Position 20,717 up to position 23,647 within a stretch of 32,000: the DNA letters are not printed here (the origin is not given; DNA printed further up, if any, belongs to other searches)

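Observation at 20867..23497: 876-aa tyrosine-recombinase-like protein with a triplicated N-terminal module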

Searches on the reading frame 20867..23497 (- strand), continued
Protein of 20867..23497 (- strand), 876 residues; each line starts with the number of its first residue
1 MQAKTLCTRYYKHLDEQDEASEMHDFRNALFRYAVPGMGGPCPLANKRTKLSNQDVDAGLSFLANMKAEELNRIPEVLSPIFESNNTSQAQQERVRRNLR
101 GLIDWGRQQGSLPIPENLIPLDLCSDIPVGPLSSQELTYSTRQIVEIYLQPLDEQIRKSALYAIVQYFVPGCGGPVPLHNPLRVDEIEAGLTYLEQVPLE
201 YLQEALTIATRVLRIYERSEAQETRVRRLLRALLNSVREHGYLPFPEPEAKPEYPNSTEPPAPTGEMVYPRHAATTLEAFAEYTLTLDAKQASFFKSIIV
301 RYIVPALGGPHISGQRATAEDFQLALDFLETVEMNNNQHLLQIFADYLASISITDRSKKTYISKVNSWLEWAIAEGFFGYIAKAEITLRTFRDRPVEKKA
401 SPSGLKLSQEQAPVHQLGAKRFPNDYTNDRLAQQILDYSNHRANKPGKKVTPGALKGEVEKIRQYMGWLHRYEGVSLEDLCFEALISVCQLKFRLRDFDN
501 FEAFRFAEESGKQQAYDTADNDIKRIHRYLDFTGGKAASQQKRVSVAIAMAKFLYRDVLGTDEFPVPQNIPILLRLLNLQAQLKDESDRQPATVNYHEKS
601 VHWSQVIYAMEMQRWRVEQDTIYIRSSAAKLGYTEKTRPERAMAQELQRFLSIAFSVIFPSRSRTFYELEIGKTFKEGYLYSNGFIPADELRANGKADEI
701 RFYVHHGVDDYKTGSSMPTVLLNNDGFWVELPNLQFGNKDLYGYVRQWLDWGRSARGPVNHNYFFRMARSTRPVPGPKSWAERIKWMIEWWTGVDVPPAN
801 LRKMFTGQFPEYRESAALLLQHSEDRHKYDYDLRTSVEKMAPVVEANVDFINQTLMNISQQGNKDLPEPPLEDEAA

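Call 30: fold_search(model_id=the predicted structure, library=pdb)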
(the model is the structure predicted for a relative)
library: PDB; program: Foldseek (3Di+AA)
matches with E <= 10: 152; with E <= 0.001: 0
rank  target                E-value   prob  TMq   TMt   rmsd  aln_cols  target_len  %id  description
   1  9hhl_m                1.4e-01  0.05  0.06  0.06  41.4       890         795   12  Structure of Dynein-Dynactin-NuMA-LIS1 (released 2025-12-03)
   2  6f1t_n                1.6e-01  0.09  0.08  0.08  47.3       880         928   10  Cryo-EM structure of two dynein tail domains bound to dynactin and BICDR1 (released 2018-01-17)
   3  3nkh_B                1.9e-01  0.95  0.15  0.47  10.7       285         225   11  Crystal Structure of Integrase from MRSA strain Staphylococcus aureus (released 2010-08-18)
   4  7kzq_U                2.7e-01  0.06  0.08  0.06  31.9       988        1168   11  Structure of the human Fanconi anaemia Core-ID complex (released 2021-03-10)
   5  9y6s_5a               4.2e-01  0.05  0.08  0.07  46.6       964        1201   12  96-nm repeat of the Leishmania tarentolae doublet microtubule (released 2025-12-17)
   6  7z8k_e                6.3e-01  0.04  0.07  0.07  38.6       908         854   10  Cytoplasmic dynein (A1) bound to BICDR1 (released 2022-07-27)
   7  8ppl_Iv               7.5e-01  0.08  0.06  0.10  26.4       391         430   12  MERS-CoV Nsp1 bound to the human 43S pre-initiation complex (released 2023-10-18)
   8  7zf1_A                7.5e-01  0.06  0.11  0.10  34.7       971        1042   12  Structure of ubiquitinated FANCI in complex with FANCD2 and double-stranded DNA (released 2022-11-16)
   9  7kzv_U                1.1e+00  0.02  0.09  0.07  32.5       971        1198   12  Structure of the human fanconi anaemia Core-UBE2T-ID-DNA complex in closed state (released 2021-03-10)
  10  8fhd_A                1.1e+00  0.02  0.07  0.05  44.9      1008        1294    9  Cryo-EM structure of human voltage-gated sodium channel Nav1.6 (released 2023-02-08)
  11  9dgs_n                1.2e+00  0.03  0.08  0.08  45.9       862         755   11  Dynactin and dynein tail region of dynein-dynactin complex on microtubules (released 2025-09-10)
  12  5nwk_E                1.5e+00  0.10  0.07  0.19  24.6       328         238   12  14-3-3c in complex with CPP and fusicoccin (released 2017-11-22)
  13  9y6s_5X               1.6e+00  0.03  0.07  0.03  38.8       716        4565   12  96-nm repeat of the Leishmania tarentolae doublet microtubule (released 2025-12-17)
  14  9rd5_H                1.7e+00  0.15  0.13  0.29  21.0       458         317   10  Phi3T SroF bound to DNA (released 2026-01-14)
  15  6cwo_A                1.7e+00  0.09  0.08  0.17  26.7       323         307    9  X-ray crystal structure of Flavobacterium johnsoniae dimanganese(II) ribonucleotide reductase beta subunit (aerobic) (released 2018-06-27)
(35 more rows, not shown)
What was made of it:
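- Tried and rejected: Foldseek with the full-length model (pTM 0.35) was mostly noise (call 30).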

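Call 38: find_related_loci(query=A1, collection=genome_contigs, flank=10000)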
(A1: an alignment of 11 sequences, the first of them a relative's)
Query A1 (876 aa) in genome_contigs; peptide patterns used: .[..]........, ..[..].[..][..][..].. (x = any residue, [..] = any of these).
44 stretches matched a pattern; 8 encode a relative of the query (tblastn E <= 1e-3); 8 distinct loci.
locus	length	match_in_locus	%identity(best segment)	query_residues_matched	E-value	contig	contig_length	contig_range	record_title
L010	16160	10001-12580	41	1-855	0e+0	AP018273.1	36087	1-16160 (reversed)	Cylindrospermum sp. NIES-4074 DNA, complete genome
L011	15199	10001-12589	39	1-858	0e+0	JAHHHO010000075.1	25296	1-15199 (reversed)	MAG: Myxacorys californica WJT36-NPBG1 scaffold_214_c1, whole genome shotgun sequence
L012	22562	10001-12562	40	9-859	0e+0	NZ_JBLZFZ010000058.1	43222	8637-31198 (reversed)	Pantanalinema rosaneae CENA516 NODE_133_length_43222_cov_432.665717, whole genome shotgun sequence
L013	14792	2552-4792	40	1-855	0e+0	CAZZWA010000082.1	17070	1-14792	MAG: uncultured Microcoleus sp. isolate Brown_AE.bin.1 genome assembly, contig: NODE_563_length_17070_cov_13.609697, who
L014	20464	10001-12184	42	10-861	1e-178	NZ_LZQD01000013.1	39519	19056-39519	Trichormus sp. NMC-1 scaffold13, whole genome shotgun sequence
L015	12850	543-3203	33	1-863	2e-136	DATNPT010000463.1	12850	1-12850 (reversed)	MAG TPA_asm: Chroococcales cyanobacterium isolate SMAG_U16488 k141_2074158, whole genome shotgun sequence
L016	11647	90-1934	35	10-863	1e-97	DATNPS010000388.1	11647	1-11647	MAG TPA_asm: Crinalium sp. isolate SMAG_U16487 k141_2264657, whole genome shotgun sequence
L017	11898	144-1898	29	132-843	9e-70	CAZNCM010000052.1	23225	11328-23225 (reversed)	MAG TPA_asm: uncultured Lyngbya sp. isolate SRP063590_co1_67 genome assembly, contig: NODE_2061_length_23225_cov_4.62274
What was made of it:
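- Tried and rejected: The close alignment gave only 8 loci (call 38).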

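Call 42: find_encoding_contigs(protein=P0001, flank=10000, max_places=3)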
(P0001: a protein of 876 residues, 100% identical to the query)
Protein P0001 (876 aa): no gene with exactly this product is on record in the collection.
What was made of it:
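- Tried and rejected: The window protein is not on record in the contig index (call 42).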

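Call 50: search_protein_families(library=ncbifam, proteins=[P0064, P0094, P0104, P0023], max_evalue=1)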
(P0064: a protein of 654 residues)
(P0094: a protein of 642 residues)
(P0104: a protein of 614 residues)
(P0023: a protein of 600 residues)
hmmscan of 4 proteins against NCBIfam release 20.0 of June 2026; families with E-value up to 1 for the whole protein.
P0064 (654 aa): 5 families
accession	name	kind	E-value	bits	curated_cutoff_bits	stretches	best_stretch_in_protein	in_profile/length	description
TIGR02224.1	recomb_XerC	equivalog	9.6e-05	21.9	335.15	1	536-601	183-252/295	tyrosine recombinase XerC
NF040815.2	recomb_XerA_Arch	equivalog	0.00027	20.6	220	1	550-608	177-236/263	site-specific tyrosine recombinase/integron integrase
TIGR02225.1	recomb_XerD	equivalog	0.00033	20.1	329.6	1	536-602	179-250/290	site-specific tyrosine recombinase XerD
NF001399.0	PRK00283.1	subfamily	0.00081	18.7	279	1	536-601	189-258/300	tyrosine recombinase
NF003462.0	PRK05084.1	equivalog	0.02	13.6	267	1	554-607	271-325/360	tyrosine recombinase XerS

P0094 (642 aa): 6 families
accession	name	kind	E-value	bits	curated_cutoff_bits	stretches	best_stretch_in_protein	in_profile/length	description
TIGR02225.1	recomb_XerD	equivalog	3.3e-07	29.9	329.6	1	513-608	175-272/290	site-specific tyrosine recombinase XerD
TIGR02224.1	recomb_XerC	equivalog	2.4e-06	27.2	335.15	1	512-579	178-249/295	tyrosine recombinase XerC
NF001399.0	PRK00283.1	subfamily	8.9e-06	25.2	279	1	515-609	187-282/300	tyrosine recombinase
NF040815.2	recomb_XerA_Arch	equivalog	7.9e-05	22.3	220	1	516-609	166-253/263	site-specific tyrosine recombinase/integron integrase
NF002331.0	PRK01287.1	subfamily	0.0017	17.4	371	1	515-620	216-321/365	site-specific tyrosine recombinase XerC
NF007370.0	PRK09870.1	subfamily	0.059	13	221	1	518-572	89-144/200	tyrosine-type DNA invertase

P0104 (614 aa): 2 families
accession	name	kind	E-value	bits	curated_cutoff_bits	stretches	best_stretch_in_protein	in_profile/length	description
TIGR02225.1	recomb_XerD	equivalog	2.6e-05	23.7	329.6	1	485-564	178-254/290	site-specific tyrosine recombinase XerD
NF001399.0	PRK00283.1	subfamily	0.0019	17.5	279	1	508-566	206-265/300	tyrosine recombinase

P0023 (600 aa): 0 families
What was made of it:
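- Closest known: Xer-type simple tyrosine recombinases. Different: It scores only ~20-30 bits against NCBIfam Xer models whose cut-offs are 220-335, and that only for distant relatives (call 50).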

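Call 60: find_encoding_contigs(protein=P0003, flank=5000, max_places=2)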
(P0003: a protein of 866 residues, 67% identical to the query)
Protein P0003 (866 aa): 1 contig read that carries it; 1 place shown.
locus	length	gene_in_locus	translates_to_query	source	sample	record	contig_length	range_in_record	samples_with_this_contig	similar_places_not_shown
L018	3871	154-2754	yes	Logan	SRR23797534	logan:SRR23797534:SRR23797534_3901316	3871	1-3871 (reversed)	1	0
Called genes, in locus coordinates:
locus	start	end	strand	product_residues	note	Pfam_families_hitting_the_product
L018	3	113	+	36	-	?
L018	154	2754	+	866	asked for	-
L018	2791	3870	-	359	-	?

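Call 61: find_encoding_contigs(protein=P0004, flank=5000, max_places=2)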
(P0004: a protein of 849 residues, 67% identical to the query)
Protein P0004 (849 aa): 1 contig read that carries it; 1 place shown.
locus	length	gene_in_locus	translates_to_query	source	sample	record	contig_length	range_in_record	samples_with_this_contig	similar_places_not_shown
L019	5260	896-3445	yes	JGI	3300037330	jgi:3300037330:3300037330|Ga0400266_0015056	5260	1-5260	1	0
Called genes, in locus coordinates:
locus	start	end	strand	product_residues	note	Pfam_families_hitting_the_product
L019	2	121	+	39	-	?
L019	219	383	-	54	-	-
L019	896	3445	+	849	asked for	-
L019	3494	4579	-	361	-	-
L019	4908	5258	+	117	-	?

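Call 62: find_encoding_contigs(protein=P0005, flank=5000, max_places=2)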
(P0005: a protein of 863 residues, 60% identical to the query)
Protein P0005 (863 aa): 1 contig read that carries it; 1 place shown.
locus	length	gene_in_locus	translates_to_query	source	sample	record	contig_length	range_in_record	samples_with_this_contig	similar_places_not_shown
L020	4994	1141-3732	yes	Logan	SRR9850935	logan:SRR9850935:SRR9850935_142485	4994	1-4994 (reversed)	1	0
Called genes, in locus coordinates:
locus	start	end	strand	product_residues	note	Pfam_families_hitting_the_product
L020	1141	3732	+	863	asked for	-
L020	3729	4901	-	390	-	-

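Call 63: find_encoding_contigs(protein=P0002, flank=5000, max_places=2)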
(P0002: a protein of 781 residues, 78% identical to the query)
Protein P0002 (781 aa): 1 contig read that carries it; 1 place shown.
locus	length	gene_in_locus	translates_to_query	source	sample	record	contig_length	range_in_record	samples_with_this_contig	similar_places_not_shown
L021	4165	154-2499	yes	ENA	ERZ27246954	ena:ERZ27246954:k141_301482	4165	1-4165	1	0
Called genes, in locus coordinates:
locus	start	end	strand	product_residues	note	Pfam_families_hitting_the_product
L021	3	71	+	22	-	?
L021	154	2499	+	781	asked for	-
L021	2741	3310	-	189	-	PF00589:Phage_integrase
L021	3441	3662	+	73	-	-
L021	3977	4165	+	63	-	?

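Call 77: get_annotated_region(hit=H6, flank=8000)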
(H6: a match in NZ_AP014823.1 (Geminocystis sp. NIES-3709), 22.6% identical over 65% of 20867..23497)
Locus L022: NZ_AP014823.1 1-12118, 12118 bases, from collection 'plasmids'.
description: Geminocystis sp. NIES-3709 plasmid pGM3709_02, complete sequence
organism: Geminocystis sp. NIES-3709 (NCBI taxid 1617448)
taxonomy: Bacteria; Cyanobacteriota; Cyanophyceae; Chroococcales; Geminocystaceae; Geminocystis; Geminocystis sp. NIES-3709
host: -; source: -; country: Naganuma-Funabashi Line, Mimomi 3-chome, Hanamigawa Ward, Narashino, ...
typing (MOB-suite, as given by PLSDB): non-mobilizable
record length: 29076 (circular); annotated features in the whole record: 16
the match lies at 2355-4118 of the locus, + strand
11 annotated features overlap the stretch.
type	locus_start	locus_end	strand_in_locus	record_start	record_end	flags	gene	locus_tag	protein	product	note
CDS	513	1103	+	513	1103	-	-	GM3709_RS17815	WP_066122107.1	ParA family protein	-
CDS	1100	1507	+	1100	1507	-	-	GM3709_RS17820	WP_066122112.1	hypothetical protein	-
CDS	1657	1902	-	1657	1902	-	-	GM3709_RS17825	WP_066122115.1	hypothetical protein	-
CDS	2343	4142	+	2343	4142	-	-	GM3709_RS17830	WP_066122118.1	hypothetical protein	-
CDS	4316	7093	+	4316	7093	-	-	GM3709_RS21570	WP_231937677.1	class I SAM-dependent DNA methyltransferase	-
CDS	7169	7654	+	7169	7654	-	-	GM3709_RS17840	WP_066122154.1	hypothetical protein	-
CDS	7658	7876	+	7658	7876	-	-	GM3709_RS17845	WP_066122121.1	hypothetical protein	-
CDS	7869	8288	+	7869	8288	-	-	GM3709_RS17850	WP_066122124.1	putative toxin-antitoxin system toxin component, PIN family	-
CDS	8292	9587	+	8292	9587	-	-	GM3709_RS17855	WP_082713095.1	restriction endonuclease subunit S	GO:0006304 - DNA modification [Evidence IEA]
CDS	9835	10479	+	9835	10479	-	-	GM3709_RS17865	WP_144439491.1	hypothetical protein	-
CDS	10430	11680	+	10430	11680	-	-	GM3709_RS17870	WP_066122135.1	hypothetical protein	-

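Call 78: get_annotated_region(hit=H9, flank=8000)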
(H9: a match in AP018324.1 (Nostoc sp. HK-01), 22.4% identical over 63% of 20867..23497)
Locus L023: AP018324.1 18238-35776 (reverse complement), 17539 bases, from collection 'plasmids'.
description: Nostoc sp. HK-01 plasmid plasmid6 DNA, complete genome
organism: Nostoc sp. HK-01 (NCBI taxid 196308)
taxonomy: Bacteria; Cyanobacteriota; Cyanophyceae; Nostocales; Nostocaceae; Nostoc; Nostoc sp. HK-01
host: -; source: -; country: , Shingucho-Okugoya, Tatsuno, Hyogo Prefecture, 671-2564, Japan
typing (MOB-suite, as given by PLSDB): non-mobilizable
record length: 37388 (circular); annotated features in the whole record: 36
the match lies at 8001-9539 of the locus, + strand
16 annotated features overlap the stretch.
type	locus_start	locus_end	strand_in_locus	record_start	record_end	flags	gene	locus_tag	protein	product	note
CDS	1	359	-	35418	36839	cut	-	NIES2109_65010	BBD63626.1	hypothetical protein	-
CDS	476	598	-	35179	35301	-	-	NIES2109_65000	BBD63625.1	putative transposase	-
CDS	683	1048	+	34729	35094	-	-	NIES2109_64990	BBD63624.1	transposase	-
CDS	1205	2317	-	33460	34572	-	-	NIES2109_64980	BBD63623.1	hypothetical protein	-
CDS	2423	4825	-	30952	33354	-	-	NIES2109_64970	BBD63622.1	hypothetical protein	-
CDS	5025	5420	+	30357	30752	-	-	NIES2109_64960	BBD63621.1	hypothetical protein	-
CDS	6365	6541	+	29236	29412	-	-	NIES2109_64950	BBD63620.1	hypothetical protein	-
CDS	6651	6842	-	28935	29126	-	-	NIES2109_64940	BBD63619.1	hypothetical protein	-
CDS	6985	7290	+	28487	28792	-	-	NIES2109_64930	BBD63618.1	hypothetical protein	-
CDS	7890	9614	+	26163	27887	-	-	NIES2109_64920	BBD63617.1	hypothetical protein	-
CDS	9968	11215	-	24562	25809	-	-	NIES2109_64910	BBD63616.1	hypothetical protein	-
CDS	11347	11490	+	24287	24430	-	-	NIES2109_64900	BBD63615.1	hypothetical protein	-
CDS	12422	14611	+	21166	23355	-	-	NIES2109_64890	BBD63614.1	hypothetical protein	-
CDS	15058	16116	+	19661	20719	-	-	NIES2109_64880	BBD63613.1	hypothetical protein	-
CDS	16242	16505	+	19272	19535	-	-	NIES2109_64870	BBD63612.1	hypothetical protein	-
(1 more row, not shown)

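Call 86: list_cluster_members(proteins=[P0064, P0094, P0130, P0141, P0142, P0160, P0113, P0079, P0030, P0153])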
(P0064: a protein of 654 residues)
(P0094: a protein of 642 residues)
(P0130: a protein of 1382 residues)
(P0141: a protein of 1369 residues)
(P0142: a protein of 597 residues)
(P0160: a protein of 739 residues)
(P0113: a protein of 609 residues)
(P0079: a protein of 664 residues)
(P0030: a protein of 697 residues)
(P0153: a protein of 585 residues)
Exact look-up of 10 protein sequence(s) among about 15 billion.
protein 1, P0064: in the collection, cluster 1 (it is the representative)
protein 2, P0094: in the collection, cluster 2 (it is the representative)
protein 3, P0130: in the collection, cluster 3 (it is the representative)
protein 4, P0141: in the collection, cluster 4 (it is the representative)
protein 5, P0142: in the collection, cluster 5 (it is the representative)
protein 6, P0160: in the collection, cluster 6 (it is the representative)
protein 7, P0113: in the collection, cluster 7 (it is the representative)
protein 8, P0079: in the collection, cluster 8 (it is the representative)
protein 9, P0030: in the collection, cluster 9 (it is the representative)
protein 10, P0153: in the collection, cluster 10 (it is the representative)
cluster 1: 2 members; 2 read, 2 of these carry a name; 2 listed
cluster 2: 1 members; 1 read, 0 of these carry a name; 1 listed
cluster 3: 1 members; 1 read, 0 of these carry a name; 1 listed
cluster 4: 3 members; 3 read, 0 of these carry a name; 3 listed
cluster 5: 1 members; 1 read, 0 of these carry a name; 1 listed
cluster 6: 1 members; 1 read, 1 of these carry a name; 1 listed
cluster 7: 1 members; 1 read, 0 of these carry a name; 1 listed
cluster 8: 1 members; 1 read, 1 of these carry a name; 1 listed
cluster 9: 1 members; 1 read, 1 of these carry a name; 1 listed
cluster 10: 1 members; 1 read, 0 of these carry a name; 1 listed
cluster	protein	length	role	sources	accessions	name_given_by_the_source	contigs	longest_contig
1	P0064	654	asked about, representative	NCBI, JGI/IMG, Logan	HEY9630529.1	MAG TPA: site-specific integrase [Coleofasciculaceae cyanobacterium] | hypothetical protein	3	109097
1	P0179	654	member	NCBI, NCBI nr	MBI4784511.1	MAG: site-specific integrase [Oscillatoriophycideae cyanobacterium ... | site-specific integrase [Oscillatoriophycideae cyanobacterium ...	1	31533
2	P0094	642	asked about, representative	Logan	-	-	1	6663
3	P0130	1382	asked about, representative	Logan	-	-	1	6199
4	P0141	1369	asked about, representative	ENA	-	-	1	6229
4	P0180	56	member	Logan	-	-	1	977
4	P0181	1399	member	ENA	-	-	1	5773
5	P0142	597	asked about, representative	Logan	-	-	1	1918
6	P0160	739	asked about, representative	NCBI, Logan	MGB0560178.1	MAG: hypothetical protein ACPGVO_00025 [Spirulinaceae cyanobacterium]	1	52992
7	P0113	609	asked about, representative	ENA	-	-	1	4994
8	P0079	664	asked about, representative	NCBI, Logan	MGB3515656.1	MAG: hypothetical protein WBA43_04315 [Elainellaceae cyanobacterium]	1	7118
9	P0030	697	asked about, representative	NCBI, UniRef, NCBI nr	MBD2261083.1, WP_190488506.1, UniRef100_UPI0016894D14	hypothetical protein [Pseudanabaena sp. FACHB-2040] | hypothetical protein n=1 Tax=Pseudanabaena sp. FACHB-2040 TaxID=2692859 ...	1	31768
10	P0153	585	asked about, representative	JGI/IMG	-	-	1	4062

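Call 96: search_protein_families(library=phrogs, proteins=[window:20867-23497:-, P0094], max_evalue=0.01)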
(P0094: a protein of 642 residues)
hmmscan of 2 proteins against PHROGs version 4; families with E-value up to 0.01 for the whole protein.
window:20867-23497:- (876 aa): 0 families

P0094 (642 aa): 2 families
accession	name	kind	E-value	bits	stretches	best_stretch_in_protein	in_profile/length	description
phrog_1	-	integration and excision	5.8e-08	33.5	1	513-609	345-434/611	integrase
phrog_216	-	integration and excision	2.7e-07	31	1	514-615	135-229/301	integrase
